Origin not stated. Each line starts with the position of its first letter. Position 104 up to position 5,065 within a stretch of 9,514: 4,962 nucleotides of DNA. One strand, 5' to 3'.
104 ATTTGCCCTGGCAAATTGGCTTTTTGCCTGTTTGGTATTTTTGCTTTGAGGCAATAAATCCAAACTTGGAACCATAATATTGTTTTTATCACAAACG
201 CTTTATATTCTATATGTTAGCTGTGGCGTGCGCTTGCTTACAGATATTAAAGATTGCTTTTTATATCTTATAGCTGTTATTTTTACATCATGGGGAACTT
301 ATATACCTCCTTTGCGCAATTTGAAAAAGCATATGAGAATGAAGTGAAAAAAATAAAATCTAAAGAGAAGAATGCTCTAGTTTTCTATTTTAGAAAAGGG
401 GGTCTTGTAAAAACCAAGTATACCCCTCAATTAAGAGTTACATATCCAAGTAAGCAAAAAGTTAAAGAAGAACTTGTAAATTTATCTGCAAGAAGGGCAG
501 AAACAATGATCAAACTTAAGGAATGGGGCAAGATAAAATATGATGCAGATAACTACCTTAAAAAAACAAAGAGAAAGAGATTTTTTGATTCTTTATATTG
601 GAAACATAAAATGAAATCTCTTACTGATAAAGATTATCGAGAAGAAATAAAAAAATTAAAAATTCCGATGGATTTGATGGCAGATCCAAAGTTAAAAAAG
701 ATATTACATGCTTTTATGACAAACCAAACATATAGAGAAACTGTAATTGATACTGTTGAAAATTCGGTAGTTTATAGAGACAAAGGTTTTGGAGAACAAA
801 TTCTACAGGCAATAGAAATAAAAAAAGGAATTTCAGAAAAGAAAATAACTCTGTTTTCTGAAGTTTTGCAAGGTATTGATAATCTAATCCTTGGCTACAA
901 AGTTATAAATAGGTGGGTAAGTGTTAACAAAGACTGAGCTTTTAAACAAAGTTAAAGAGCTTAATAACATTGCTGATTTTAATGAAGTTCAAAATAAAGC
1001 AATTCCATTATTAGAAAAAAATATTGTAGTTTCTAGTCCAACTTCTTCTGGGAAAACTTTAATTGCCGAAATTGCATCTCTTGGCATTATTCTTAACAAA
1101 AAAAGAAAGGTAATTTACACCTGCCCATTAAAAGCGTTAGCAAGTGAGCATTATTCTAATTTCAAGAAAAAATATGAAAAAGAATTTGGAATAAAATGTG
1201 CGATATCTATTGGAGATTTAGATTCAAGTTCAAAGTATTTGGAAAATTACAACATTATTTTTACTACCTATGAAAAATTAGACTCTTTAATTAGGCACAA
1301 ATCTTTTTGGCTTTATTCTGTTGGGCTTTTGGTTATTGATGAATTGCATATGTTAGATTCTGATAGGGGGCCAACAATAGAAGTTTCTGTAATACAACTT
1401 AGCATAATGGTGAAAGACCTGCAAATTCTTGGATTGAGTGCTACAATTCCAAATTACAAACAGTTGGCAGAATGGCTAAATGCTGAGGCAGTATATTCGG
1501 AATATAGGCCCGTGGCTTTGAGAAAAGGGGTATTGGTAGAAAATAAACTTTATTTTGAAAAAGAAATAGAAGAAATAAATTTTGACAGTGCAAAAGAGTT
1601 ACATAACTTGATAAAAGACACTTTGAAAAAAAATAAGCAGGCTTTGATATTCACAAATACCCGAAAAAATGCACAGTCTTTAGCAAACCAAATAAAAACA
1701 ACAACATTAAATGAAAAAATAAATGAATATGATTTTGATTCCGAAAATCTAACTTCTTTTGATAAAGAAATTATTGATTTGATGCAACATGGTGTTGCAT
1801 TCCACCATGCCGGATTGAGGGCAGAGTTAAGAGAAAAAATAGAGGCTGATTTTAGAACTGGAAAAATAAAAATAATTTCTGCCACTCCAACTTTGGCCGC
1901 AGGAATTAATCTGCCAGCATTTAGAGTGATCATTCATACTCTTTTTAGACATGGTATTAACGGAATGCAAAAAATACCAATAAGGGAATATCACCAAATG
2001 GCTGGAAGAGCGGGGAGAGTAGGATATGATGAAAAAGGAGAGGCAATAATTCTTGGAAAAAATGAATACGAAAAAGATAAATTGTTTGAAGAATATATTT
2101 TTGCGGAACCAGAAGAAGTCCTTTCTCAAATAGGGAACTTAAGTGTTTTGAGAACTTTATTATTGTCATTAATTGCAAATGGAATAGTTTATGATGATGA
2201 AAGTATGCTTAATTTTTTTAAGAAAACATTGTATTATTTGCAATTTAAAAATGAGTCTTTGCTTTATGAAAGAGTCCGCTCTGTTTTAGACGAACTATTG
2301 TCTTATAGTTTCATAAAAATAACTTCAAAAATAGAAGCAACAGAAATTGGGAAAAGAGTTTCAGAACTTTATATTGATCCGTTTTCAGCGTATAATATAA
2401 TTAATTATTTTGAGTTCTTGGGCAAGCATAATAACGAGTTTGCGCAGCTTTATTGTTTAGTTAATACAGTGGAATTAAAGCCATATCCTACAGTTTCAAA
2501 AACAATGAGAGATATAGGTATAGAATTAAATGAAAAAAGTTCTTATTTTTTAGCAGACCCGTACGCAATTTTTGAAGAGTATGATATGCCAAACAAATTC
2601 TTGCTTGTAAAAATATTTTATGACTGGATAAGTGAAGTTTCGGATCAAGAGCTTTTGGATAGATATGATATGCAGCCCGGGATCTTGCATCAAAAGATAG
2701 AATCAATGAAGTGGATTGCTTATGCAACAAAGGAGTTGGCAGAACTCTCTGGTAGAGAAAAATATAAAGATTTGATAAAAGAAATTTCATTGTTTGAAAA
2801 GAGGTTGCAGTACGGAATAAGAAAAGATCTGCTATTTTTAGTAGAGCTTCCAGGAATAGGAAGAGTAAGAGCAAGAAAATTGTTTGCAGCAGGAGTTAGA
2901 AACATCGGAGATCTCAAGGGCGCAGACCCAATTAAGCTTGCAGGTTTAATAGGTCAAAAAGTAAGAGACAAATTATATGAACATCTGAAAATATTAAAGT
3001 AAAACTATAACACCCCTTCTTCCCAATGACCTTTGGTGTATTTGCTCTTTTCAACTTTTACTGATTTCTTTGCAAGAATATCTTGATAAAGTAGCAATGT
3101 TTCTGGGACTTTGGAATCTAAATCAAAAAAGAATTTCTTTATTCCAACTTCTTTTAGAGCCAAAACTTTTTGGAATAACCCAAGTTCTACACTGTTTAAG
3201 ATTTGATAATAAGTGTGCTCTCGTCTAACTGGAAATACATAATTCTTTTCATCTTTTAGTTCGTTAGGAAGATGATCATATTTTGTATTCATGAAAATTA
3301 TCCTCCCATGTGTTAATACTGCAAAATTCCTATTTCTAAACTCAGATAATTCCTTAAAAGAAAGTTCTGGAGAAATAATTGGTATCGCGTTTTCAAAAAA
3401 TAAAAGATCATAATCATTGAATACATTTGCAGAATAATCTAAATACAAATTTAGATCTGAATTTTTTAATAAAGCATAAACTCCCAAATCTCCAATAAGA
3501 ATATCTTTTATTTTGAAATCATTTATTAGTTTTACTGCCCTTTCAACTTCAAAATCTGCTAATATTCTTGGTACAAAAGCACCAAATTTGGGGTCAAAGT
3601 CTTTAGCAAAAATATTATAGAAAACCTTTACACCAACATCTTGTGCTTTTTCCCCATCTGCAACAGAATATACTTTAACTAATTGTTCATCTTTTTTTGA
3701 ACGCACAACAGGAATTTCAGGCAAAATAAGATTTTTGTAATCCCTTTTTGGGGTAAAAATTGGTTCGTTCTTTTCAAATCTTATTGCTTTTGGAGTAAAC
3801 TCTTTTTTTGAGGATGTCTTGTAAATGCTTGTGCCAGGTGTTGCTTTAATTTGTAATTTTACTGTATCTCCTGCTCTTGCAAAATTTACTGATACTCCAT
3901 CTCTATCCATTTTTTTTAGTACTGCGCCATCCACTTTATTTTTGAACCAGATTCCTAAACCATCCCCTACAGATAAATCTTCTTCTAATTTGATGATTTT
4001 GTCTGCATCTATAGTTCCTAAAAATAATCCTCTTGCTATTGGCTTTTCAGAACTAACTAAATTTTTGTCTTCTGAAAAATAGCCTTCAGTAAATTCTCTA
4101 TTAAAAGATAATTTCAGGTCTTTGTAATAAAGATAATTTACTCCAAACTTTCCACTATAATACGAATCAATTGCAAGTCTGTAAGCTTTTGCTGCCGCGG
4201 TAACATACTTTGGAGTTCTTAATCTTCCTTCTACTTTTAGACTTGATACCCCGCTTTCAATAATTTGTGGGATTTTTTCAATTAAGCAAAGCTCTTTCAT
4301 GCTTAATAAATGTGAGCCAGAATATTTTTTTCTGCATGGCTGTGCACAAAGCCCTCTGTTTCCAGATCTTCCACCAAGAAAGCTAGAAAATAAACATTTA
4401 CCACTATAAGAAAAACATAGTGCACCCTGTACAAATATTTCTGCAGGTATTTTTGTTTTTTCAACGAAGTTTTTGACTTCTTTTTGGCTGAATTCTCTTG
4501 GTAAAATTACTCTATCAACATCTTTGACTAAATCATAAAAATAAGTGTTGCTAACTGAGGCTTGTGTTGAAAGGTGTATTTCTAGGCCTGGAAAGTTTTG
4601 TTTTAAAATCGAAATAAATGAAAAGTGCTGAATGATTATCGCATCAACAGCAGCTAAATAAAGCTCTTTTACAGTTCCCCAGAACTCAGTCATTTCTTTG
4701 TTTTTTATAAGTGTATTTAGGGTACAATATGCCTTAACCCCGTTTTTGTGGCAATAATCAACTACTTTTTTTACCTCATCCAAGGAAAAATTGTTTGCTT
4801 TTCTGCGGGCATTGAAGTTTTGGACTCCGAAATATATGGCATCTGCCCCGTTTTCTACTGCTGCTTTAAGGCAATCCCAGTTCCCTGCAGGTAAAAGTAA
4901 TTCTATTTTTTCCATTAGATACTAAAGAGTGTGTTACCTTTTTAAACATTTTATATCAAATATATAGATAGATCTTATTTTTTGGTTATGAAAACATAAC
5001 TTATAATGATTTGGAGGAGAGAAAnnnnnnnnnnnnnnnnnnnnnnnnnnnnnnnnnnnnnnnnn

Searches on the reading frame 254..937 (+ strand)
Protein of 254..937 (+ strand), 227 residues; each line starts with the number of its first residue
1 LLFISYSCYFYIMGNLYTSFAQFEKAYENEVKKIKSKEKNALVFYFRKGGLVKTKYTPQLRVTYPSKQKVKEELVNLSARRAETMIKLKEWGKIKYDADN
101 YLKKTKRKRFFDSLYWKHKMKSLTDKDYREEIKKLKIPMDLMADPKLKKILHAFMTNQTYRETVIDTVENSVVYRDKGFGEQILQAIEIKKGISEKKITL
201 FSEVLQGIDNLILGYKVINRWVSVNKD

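Call 4: search_protein_families(library=pfam, proteins=[window:254-937:+], max_evalue=0.01)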
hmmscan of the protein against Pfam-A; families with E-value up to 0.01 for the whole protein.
window:254-937:+ (227 aa): 1 family
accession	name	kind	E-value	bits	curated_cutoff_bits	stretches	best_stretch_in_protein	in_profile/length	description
PF18909.5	dGTP_diPhyd_N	-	0.0084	16.5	27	0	69-131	11-70/99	dATP/dGTP diphosphohydrolase, N-terminal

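Call 7: search_protein_families(library=ncbifam, proteins=[window:254-937:+], max_evalue=0.1)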
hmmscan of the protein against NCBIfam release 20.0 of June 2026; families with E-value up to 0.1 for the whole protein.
window:254-937:+ (227 aa): 1 family
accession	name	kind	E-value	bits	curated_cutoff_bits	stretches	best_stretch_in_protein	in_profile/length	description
NF040801.1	spore_GerD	equivalog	0.061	12.8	100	1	93-175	66-145/174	spore germination lipoprotein GerD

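Call 8: search_protein_families(library=padloc, proteins=[window:254-937:+], max_evalue=0.1)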
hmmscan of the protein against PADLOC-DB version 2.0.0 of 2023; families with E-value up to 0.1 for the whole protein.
window:254-937:+ (227 aa): 0 families

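Call 84: search_protein_families(library=phrogs, proteins=[window:254-937:+], max_evalue=0.01)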
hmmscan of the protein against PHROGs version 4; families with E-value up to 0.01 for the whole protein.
window:254-937:+ (227 aa): 0 families

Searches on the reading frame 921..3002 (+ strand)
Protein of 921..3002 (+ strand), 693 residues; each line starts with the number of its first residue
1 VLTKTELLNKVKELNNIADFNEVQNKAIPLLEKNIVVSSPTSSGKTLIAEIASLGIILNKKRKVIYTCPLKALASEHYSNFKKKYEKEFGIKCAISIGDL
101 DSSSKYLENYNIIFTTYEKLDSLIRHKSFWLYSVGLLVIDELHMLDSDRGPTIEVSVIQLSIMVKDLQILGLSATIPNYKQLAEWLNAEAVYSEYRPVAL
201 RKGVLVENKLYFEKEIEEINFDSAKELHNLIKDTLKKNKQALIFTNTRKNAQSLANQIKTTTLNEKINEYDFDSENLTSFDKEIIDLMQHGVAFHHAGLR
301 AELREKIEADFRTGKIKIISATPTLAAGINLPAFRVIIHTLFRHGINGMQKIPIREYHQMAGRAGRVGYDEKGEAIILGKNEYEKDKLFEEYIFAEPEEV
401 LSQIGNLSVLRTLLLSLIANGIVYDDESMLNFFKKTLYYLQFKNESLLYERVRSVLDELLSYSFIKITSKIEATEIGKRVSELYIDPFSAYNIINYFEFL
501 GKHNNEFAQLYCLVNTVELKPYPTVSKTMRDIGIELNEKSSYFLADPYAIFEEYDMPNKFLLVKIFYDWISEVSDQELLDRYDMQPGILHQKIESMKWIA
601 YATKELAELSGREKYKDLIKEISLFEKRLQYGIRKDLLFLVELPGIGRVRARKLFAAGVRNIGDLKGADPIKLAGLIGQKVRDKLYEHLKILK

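Call 4: search_protein_families(library=pfam, proteins=[window:921-3002:+], max_evalue=0.01)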
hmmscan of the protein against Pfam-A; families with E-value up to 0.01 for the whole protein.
window:921-3002:+ (693 aa): 10 families
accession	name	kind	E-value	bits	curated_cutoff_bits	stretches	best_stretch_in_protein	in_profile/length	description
PF00270.35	DEAD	-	4.1e-32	111.6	26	1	22-180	2-165/167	DEAD/DEAH box helicase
PF21280.2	Helicase_dom4_arc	-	3e-18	66.3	27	1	510-632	4-125/125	Archaeal helicase, domain 4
PF00271.37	Helicase_C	-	5.4e-16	59.3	23.5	1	226-368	5-110/110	Helicase conserved C-terminal domain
PF04851.21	ResIII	-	2.7e-12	47.3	22.5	1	31-177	22-163/164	Type III restriction enzyme, res subunit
PF22527.2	DEXQc_Suv3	-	3.8e-07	30.2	27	1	35-194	16-153/154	DEXQ-box helicase domain of Suv3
PF21999.2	IMS_HHH_1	-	5.7e-06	27.1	27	1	642-689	2-49/53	DNA polymerase-iota, thumb domain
PF14520.12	HHH_5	-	1e-05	26.4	27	1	639-690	3-56/57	Helix-hairpin-helix domain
PF20470.4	HTH_61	-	2.6e-05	24.9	24.3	1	396-466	22-92/92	Helix-turn-helix domain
PF10391.15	DNA_pol_lambd_f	-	0.0012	19.1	29.8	1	644-673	7-36/51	Fingers domain of DNA polymerase lambda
PF11731.14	Cdd1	-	0.0031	18.1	25.5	0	635-674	3-42/86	Pathogenicity locus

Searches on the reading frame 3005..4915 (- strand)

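Call 4: search_protein_families(library=pfam, proteins=[window:3005-4915:-], max_evalue=0.01)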
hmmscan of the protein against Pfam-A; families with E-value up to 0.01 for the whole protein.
window:3005-4915:- (636 aa): 2 families
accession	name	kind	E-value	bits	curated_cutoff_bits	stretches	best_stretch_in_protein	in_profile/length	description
PF01136.24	Peptidase_U32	-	4.3e-68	229.5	22.4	1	81-284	7-231/233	Peptidase family U32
PF04055.27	Radical_SAM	-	0.00043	20.9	29.5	1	13-83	91-164/166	Radical SAM superfamily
